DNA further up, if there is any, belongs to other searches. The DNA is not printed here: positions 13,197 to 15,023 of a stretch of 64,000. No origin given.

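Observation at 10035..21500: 3821-aa secreted mosaic protein combining adhesin-like beta-helices with two different lipid/ester hydrolase domains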

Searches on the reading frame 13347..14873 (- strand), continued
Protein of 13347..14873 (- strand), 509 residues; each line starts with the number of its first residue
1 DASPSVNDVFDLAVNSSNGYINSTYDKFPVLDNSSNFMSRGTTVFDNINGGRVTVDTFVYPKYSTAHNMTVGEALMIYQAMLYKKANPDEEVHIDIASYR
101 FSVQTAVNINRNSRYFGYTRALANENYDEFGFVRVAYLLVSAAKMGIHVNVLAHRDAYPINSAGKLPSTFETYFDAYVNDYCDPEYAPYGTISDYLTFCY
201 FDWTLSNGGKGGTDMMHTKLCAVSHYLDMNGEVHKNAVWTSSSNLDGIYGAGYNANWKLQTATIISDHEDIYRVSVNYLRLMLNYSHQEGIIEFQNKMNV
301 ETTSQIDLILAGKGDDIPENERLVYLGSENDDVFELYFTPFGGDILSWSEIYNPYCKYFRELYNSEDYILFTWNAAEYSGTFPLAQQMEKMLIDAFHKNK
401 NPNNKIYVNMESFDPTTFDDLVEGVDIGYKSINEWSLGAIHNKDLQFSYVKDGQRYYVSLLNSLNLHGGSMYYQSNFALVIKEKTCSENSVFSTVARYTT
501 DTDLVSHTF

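Call 89: search_protein_families(library=pfam, proteins=[L089:44-3901:+, L089:5367-6113:+, L088:6713-8593:+], max_evalue=0.1)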
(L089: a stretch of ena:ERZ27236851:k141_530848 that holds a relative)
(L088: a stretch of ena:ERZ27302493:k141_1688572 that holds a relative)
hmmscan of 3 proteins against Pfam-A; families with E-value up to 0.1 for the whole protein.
L089:44-3901:+ (1285 aa): 1 family
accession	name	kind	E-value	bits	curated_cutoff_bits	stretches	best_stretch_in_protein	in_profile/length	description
PF02415.23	Chlam_PMP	-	0.1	13.4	20.6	1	1139-1154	3-18/19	Chlamydia polymorphic membrane protein (Chlamydia_PMP) repeat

L089:5367-6113:+ (248 aa): 0 families

L088:6713-8593:+ (626 aa): 0 families
